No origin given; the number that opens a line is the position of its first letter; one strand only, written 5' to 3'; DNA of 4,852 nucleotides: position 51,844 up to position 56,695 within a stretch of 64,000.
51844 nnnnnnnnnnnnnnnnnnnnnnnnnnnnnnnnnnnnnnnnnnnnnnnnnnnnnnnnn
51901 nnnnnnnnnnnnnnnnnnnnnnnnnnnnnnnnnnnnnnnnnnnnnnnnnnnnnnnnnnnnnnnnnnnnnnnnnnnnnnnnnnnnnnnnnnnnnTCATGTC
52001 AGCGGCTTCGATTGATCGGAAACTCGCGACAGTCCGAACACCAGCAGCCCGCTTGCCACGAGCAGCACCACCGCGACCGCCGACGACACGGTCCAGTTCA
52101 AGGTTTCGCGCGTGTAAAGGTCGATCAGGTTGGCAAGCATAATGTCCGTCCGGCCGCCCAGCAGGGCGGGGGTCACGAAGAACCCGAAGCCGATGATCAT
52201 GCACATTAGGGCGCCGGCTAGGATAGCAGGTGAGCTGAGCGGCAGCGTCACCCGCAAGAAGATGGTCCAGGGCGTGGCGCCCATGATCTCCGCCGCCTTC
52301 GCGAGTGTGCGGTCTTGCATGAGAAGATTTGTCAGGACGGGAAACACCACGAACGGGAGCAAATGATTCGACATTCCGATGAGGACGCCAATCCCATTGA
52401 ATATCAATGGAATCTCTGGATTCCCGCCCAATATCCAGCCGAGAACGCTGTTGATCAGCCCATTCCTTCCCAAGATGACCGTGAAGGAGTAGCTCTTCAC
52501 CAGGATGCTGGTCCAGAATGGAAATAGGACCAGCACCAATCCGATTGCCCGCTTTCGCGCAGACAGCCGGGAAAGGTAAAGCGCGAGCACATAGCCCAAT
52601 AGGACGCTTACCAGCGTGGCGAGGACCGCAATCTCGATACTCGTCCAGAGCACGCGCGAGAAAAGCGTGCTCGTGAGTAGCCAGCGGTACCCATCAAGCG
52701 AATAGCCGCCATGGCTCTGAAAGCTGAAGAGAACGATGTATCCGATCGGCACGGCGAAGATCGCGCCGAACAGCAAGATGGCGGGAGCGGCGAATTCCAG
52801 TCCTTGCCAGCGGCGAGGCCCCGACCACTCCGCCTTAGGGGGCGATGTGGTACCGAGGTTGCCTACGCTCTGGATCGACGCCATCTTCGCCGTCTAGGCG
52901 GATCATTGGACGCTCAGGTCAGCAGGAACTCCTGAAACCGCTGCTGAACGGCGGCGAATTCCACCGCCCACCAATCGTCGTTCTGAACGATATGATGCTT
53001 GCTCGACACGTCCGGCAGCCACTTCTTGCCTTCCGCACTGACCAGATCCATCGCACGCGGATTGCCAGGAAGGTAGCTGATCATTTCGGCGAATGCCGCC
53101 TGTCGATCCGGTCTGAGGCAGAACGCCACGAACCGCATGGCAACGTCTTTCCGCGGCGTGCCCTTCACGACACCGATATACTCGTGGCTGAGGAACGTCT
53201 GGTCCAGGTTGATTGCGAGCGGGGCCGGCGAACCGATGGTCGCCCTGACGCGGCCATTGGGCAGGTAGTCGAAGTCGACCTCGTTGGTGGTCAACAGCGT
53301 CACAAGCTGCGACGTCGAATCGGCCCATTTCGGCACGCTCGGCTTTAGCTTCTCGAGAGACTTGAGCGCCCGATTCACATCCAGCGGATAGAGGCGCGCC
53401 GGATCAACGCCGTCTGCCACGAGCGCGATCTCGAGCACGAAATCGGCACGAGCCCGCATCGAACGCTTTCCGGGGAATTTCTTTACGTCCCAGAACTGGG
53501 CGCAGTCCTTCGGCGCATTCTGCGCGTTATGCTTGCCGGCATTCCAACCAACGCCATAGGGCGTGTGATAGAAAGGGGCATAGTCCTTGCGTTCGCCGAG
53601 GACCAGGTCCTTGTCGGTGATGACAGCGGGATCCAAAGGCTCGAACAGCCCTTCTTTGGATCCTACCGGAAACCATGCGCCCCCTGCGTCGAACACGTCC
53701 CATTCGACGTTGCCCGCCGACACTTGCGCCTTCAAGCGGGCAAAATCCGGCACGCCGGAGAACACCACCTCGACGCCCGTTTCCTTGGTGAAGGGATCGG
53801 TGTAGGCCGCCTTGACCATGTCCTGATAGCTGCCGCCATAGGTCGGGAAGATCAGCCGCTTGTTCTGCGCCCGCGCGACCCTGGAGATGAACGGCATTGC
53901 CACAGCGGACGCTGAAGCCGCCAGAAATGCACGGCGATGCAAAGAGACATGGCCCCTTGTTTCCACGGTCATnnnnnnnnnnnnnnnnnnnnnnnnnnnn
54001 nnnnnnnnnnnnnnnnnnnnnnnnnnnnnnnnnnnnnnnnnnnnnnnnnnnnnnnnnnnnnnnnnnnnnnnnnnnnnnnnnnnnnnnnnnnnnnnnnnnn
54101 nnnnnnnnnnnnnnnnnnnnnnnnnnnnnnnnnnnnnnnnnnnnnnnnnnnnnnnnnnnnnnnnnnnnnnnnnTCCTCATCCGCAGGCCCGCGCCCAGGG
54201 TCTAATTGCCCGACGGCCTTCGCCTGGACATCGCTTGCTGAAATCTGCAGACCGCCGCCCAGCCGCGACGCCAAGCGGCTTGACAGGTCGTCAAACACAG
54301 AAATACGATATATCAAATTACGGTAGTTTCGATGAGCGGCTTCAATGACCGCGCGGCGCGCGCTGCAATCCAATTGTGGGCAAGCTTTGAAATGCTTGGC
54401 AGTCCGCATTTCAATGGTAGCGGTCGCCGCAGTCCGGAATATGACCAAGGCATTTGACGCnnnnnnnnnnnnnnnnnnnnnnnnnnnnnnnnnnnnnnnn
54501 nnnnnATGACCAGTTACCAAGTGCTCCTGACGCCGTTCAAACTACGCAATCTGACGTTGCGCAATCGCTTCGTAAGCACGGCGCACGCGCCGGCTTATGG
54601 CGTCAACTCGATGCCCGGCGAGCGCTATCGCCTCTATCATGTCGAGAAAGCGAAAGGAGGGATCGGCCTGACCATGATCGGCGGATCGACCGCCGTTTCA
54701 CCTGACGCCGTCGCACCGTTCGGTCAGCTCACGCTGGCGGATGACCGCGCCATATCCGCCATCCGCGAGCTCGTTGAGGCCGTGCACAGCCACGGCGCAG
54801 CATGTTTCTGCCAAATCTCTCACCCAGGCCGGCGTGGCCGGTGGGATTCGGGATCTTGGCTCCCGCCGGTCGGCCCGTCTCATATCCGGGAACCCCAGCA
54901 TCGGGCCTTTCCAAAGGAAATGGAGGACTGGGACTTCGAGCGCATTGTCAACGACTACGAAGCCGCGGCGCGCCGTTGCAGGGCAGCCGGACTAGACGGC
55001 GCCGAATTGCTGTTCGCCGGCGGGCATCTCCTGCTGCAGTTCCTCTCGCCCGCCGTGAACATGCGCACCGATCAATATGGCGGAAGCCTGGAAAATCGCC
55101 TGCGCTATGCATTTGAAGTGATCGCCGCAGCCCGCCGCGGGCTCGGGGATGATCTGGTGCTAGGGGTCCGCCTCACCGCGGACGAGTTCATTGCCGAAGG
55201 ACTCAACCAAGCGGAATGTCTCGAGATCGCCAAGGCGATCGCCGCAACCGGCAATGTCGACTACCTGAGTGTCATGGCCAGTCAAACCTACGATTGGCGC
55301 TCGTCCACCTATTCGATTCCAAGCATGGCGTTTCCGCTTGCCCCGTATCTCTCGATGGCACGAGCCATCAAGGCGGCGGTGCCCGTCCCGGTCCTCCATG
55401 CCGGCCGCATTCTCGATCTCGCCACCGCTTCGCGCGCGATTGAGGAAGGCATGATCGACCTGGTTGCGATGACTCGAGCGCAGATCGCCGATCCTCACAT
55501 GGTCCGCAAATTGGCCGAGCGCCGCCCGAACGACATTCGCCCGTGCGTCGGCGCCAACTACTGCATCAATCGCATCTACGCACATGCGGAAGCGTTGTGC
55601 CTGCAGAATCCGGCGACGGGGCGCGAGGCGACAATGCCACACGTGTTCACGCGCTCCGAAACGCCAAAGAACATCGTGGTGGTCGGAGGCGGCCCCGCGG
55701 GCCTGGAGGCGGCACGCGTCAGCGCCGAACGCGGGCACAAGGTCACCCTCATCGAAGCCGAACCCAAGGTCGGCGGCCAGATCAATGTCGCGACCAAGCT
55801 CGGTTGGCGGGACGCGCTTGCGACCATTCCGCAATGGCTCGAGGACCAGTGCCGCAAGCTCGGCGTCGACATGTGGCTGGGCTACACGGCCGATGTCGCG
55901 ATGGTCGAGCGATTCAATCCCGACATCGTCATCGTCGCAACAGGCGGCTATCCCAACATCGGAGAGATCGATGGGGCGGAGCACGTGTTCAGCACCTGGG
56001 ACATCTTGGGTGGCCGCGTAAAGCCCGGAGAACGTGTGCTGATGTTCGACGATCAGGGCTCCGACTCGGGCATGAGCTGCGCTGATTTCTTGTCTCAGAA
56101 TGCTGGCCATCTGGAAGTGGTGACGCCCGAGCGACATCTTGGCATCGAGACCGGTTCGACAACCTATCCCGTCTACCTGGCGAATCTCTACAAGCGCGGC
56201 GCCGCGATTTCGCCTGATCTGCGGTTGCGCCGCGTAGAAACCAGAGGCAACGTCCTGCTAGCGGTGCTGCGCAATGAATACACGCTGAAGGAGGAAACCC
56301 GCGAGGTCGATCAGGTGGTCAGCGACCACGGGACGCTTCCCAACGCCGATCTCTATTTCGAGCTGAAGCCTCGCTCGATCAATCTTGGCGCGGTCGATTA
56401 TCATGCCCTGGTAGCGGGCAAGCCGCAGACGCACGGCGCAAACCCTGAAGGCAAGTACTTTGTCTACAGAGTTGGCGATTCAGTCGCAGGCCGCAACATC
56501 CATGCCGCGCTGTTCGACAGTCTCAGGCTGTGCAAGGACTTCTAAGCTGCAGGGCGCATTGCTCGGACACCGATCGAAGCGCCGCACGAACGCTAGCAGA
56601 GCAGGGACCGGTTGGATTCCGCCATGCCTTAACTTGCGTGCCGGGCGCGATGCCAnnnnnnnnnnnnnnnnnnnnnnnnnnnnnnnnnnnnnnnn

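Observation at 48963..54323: Three copies of a 43-bp promoter-operator module define a probable GntR regulon inside the island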

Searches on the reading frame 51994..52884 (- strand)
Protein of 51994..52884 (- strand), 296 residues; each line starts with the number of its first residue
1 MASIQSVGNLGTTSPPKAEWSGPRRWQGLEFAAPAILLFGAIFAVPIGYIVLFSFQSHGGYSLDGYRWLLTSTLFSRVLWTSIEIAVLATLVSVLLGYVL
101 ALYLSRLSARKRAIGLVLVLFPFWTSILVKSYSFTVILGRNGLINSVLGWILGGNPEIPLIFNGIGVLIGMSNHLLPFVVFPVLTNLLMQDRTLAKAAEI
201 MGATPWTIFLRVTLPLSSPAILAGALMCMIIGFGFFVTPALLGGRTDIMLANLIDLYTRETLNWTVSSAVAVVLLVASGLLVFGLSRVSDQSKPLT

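Call 11: search_protein_families(library=ncbifam, proteins=[window:51994-52884:-], max_evalue=0.00001)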
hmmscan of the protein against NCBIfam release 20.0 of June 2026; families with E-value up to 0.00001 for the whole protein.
window:51994-52884:- (296 aa): 20 families
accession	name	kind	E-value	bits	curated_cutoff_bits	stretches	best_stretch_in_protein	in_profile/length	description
NF007044.0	PRK09497.1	equivalog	5.4e-42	144.2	348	1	61-287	48-273/285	spermidine/putrescine ABC transporter permease PotB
NF007963.0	PRK10683.1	equivalog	1.7e-35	123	489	1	63-277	83-297/317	putrescine ABC transporter permease PotH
NF011624.0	PRK15050.1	equivalog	1.3e-32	113.1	247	1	22-288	18-284/297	2-aminoethylphosphonate ABC transporter permease subunit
TIGR03226.1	PhnU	equivalog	2.1e-24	86.6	283.45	1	29-288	43-302/311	2-aminoethylphosphonate ABC transporter permease subunit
TIGR03262.1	PhnU2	equivalog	5.3e-21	74.9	593.25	1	33-289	8-256/546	putative 2-aminoethylphosphonate ABC transporter permease subunit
NF043074.1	MMSYN1_0196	equivalog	2.7e-19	69.5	350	1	32-285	14-259/277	spermidine/putrescine ABC transporter permease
TIGR02141.1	modB_ABC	equivalog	6e-18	65.2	182.6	1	81-285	2-202/208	molybdate ABC transporter permease subunit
TIGR00969.1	3a0106s02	subfamily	8.7e-18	64.7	240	1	35-281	23-262/272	sulfate ABC transporter permease subunit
TIGR02139.1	permease_CysT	equivalog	1.6e-16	60.7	246.1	1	37-285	14-255/265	sulfate ABC transporter permease subunit CysT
NF006939.0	PRK09421.1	equivalog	6.6e-14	51.9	262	1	77-236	10-165/230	molybdate ABC transporter permease subunit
NF043073.1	MMSYN1_0195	equivalog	1.9e-11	42.9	1250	1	176-246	139-209/1021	spermidine/putrescine ABC transporter permease/substrate-binding protein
NF008208.0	PRK10971.1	equivalog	2.5e-11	43.6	415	1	83-287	64-265/277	sulfate/thiosulfate ABC transporter permease CysT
TIGR01581.1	Mo_ABC_porter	hypoth_equivalog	3.2e-11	43.2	210.3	1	70-281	14-222/225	ABC transporter permease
NF007047.0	PRK09500.1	equivalog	9.3e-11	41.8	326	1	44-282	19-245/257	spermidine/putrescine ABC transporter permease PotC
NF008620.0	PRK11602.1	equivalog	2.2e-10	40.2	442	1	26-238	17-220/291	sulfate/thiosulfate ABC transporter permease CysW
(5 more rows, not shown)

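Call 12: search_protein_families(library=pfam, proteins=[window:51994-52884:-], max_evalue=0.00001)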
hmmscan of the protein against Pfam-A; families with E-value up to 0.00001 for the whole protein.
window:51994-52884:- (296 aa): 1 family
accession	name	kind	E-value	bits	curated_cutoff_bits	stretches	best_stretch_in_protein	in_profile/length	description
PF00528.27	BPD_transp_1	-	3.3e-10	40.4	26.4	1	94-291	2-180/184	Binding-protein-dependent transport system inner membrane component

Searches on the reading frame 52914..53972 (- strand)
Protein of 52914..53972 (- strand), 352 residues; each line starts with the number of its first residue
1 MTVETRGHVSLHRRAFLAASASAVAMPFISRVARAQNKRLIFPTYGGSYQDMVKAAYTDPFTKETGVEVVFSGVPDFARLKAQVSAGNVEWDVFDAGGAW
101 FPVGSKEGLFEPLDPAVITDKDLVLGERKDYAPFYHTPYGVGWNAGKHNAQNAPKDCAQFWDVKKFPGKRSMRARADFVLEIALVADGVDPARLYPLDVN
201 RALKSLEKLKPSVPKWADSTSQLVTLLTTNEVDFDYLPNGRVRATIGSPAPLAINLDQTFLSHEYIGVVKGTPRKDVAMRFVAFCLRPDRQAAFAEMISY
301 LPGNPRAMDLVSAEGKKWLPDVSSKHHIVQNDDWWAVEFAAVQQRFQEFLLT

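Call 11: search_protein_families(library=ncbifam, proteins=[window:52914-53972:-], max_evalue=0.00001)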
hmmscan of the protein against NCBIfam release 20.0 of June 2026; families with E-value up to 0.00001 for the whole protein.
window:52914-53972:- (352 aa): 2 families
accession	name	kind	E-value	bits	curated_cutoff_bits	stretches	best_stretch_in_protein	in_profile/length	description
NF007048.0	PRK09501.1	equivalog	1.5e-10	40.5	582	1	14-334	6-326/348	spermidine/putrescine ABC transporter substrate-binding protein PotD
NF007962.0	PRK10682.1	equivalog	4.2e-07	29.3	636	0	14-121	6-109/370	spermidine/putrescine ABC transporter substrate-binding protein PotF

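Call 12: search_protein_families(library=pfam, proteins=[window:52914-53972:-], max_evalue=0.00001)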
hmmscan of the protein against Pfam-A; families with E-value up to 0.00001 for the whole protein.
window:52914-53972:- (352 aa): 3 families
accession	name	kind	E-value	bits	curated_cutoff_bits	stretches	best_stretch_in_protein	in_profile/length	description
PF13416.11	SBP_bac_8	-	3.7e-33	115.9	27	1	56-312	1-268/279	Bacterial extracellular solute-binding protein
PF01547.30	SBP_bac_1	-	1.2e-15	58.8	26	1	47-291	8-306/307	Bacterial extracellular solute-binding protein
PF13531.11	SBP_bac_11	-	8.2e-11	42.5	25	1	47-296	7-223/227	Bacterial extracellular solute-binding protein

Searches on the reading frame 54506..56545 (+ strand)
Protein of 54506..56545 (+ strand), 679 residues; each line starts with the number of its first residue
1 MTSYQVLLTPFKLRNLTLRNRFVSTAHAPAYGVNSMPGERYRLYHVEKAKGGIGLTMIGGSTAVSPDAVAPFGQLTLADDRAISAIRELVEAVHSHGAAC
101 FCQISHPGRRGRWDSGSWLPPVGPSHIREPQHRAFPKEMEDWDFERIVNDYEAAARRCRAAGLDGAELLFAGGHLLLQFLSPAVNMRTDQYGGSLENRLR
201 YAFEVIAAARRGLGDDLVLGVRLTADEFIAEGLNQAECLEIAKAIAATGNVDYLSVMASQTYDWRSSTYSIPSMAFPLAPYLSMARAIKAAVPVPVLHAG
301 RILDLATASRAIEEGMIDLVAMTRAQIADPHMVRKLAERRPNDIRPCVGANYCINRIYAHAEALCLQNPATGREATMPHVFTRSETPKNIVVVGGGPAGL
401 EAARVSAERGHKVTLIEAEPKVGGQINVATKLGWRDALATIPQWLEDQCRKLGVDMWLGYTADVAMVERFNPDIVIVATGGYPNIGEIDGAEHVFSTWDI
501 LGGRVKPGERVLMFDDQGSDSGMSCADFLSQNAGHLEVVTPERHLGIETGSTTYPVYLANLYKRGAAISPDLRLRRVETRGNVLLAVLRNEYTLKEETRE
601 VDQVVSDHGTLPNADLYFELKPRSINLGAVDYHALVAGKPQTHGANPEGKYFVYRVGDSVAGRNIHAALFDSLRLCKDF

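Call 11: search_protein_families(library=ncbifam, proteins=[window:54506-56545:+], max_evalue=0.00001)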
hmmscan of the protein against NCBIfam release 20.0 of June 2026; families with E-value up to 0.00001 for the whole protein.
window:54506-56545:+ (679 aa): 28 families (the best 25 are shown)
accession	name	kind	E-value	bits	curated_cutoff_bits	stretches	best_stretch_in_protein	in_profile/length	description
TIGR03997.1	mycofact_OYE_2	equivalog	2.5e-153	511.9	793.15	1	7-627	2-619/645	mycofactocin system FadH/OYE family oxidoreductase 2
NF045599.1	bili_reduct_long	exception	2.3e-90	303.7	750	1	7-614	1-603/641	bilirubin reductase, long form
NF041087.1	bile_acid_BaiCD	equivalog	1.9e-89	300.5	825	1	4-583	1-576/642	bile acid Fe-S flavoenzyme BaiCD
TIGR03996.1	mycofact_OYE_1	hypoth_equivalog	5.1e-85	286.2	627.9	1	19-622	14-608/633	mycofactocin system FadH/OYE family oxidoreductase 1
NF006101.0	PRK08255.1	equivalog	8.1e-52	176.3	1078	1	5-336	397-730/768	bifunctional salicylyl-CoA 5-hydroxylase/oxidoreductase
NF045592.1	bili_reduct_N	equivalog_domain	1e-43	149.9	425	1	7-367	2-362/363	bilirubin reductase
NF010047.0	PRK13523.1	equivalog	4.4e-43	147.6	431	1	6-344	4-328/339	NADPH dehydrogenase NamA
NF007899.0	PRK10605.1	subfamily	2.1e-29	102.9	403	1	5-339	4-340/365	N-ethylmaleimide reductase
NF009410.0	PRK12771.1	subfamily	1.7e-10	40.1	516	1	376-426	127-177/566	NAD(P)-binding protein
TIGR01316.1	gltA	equivalog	1.6e-08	33.8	471.75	1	384-501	130-251/449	NADPH-dependent glutamate synthase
TIGR01372.1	soxA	subfamily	2.7e-08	32.1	1164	1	378-438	159-220/996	sarcosine oxidase subunit alpha family protein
NF005560.0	PRK07233.1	equivalog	3e-08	32.9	252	1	389-426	2-39/435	hypothetical protein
TIGR00275.1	TIGR00275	subfamily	1.1e-07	31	183.8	1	390-429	1-40/401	aminoacetone oxidase family FAD-binding enzyme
NF009454.0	PRK12814.1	equivalog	4.5e-07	28.6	916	1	383-427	189-233/657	putative NADPH-dependent glutamate synthase small subunit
TIGR00292.1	TIGR00292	equivalog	6.9e-07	28.8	148.3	0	389-426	23-60/254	sulfide-dependent adenosine diphosphate thiazole synthase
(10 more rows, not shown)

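Call 12: search_protein_families(library=pfam, proteins=[window:54506-56545:+], max_evalue=0.00001)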
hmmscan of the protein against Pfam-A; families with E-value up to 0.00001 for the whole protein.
window:54506-56545:+ (679 aa): 9 families
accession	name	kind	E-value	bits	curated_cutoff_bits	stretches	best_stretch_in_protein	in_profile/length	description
PF00724.26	Oxidored_FMN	-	4.2e-56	191.1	27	1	7-342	2-341/342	NADH:flavin oxidoreductase / NADH oxidase family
PF07992.20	Pyr_redox_2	-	4.3e-17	62.9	26.1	2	389-617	2-244/291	Pyridine nucleotide-disulphide oxidoreductase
PF13450.12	NAD_binding_8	-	1.1e-08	35.7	21.9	1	392-426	1-35/68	NAD(P)-binding Rossmann-like domain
PF00070.33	Pyr_redox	-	1.4e-08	35.5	22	1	389-459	1-60/82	Pyridine nucleotide-disulphide oxidoreductase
PF12831.13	FAD_oxidored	-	2.4e-08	34.2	27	1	390-426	2-38/416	FAD dependent oxidoreductase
PF00890.30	FAD_binding_2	-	3.1e-08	33.7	20.4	1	390-445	2-54/414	FAD binding domain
PF03486.20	HI0933_like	-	5.7e-07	29.7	50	1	389-429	2-42/244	HI0933-like protein Rossmann domain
PF01266.30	DAO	-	1.1e-06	28.9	27.9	1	390-435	2-48/353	FAD dependent oxidoreductase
PF01946.23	Thi4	-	4.1e-06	26.6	26.2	0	389-426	19-57/235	Thi4 family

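Call 22: search_solved_structures(query=window:54506-56545:+, max_evalue=1e-20)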
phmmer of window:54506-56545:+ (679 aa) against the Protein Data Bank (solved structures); distinct sequences matched with E-value up to 1e-20: 76 (the best 60 are shown).
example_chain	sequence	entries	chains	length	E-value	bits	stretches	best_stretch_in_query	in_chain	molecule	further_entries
6qkg_A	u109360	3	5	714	4.3e-73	249.7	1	4-547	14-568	NCR A | NCR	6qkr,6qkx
1ps9_A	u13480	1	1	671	1.9e-68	234.3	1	3-531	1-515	2,4-dienoyl-CoA reductase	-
3k30_A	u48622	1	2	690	3.8e-53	183.8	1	3-623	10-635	Histamine dehydrogenase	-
1djq_A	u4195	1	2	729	2.5e-52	181.1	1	4-485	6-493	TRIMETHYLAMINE DEHYDROGENASE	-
1djn_A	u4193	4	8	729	8.8e-52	179.2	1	4-485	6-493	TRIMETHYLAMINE DEHYDROGENASE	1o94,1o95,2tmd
6de6_A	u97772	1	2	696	2.9e-49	170.9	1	3-482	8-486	Histamine dehydrogenase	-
6l6j_A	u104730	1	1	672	4.9e-49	170.2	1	4-561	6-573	Oxidored_FMN domain-containing protein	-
7o0t_A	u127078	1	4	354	8.1e-35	123.2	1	7-346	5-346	NADH:flavin oxidoreductase/NADH oxidase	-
3gr7_A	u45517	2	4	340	8.5e-35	123.1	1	6-332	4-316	NADPH dehydrogenase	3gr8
9iuv_A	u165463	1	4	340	8.9e-35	123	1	6-333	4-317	NADPH dehydrogenase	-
8pun_A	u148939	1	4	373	6.4e-34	120.2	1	4-332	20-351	NADPH dehydrogenase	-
8x0j_A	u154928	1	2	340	4.6e-32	114.1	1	6-332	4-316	NADPH dehydrogenase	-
3krz_A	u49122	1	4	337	5.7e-32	113.8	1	6-333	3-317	NADH:flavin oxidoreductase/NADH oxidase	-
3kru_A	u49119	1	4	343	6.1e-32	113.7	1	6-333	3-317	NADH:flavin oxidoreductase/NADH oxidase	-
8uaj_A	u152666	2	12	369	1e-31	112.9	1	6-337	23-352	NADPH dehydrogenase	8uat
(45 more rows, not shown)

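Call 44: search_dna_similar(query=window:54506-56545:+, collection=plasmids, mode=protein, max_rows=25)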
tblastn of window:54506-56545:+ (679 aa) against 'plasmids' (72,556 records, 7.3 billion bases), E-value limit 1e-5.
Records with a match: 2593; places in all: 3903; records where one place covers at least 80% of the query: 622.
Best place of each record, by identity: <60% 2593.
By first word of the organism name: Klebsiella 331; Acinetobacter 224; Rhizobium 218; Enterobacter 189; Sinorhizobium 144; Ralstonia 137; Pantoea 118; Escherichia 112; Agrobacterium 97; Streptomyces 74; and 210 more.
By predicted mobility (MOB-suite, as given by PLSDB): non-mobilizable 1147; conjugative 868; mobilizable 578.
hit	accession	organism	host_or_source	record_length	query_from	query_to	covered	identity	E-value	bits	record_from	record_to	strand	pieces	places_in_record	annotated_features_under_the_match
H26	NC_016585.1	Azospirillum lipoferum 4B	-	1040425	5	679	99%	53.3%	0e+0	708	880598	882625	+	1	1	none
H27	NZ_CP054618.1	Azospirillum oryzae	cell culture,soil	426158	5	679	99%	53.3%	0e+0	707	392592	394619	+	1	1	NADH:flavin oxidoreductase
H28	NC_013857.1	Azospirillum sp. B510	-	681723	5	679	99%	53.1%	0e+0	701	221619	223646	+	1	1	NADH:flavin oxidoreductase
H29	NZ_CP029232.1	Sinorhizobium fredii CCBAU 45436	Glycine max,cell culture,plant root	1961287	7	679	99%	48.4%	0e+0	626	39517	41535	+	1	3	record has no annotation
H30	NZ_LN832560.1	Paracoccus aminovorans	-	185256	7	679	99%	48.1%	0e+0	605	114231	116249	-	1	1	hpbA: N-methyl-L-proline N-demethylase HpbA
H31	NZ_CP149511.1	Pararhizobium sp. A13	Aeschynomene indica,cell ...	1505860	7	675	99%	48.3%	0e+0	636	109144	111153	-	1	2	none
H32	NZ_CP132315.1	Shinella oryzae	Homo sapiens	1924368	7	679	99%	47.9%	0e+0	621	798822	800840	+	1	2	none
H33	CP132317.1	Shinella sumterensis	Homo sapiens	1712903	7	679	99%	47.9%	0e+0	620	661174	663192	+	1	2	NADH:flavin oxidoreductase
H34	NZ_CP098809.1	Ensifer adhaerens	whole organism,soil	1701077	7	679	99%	47.9%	0e+0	620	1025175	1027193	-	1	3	none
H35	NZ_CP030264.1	Ensifer adhaerens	Zea mays,whole organism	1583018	7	679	99%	47.9%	0e+0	620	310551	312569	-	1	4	none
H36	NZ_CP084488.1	Ensifer adhaerens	cellculture,soil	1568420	7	679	99%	47.9%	0e+0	619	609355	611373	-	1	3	none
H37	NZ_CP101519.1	Ensifer adhaerens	cell cuture,rhizosphere soil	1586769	7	679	99%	47.9%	0e+0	619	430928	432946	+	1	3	none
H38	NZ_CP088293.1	Phyllobacterium sp. T1018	Melilotus albus,Cell culture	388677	1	679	100%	47.4%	0e+0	614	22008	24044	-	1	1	NADH:flavin oxidoreductase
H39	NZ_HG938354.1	Neorhizobium galegae bv. orientalis str. HAMBI 540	Galega orientalis root nodule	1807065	7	679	99%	47.8%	0e+0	624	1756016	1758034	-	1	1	record has no annotation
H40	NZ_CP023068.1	Sinorhizobium sojae CCBAU 05684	G.max,nodule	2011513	7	679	99%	47.8%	0e+0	622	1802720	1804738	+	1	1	record has no annotation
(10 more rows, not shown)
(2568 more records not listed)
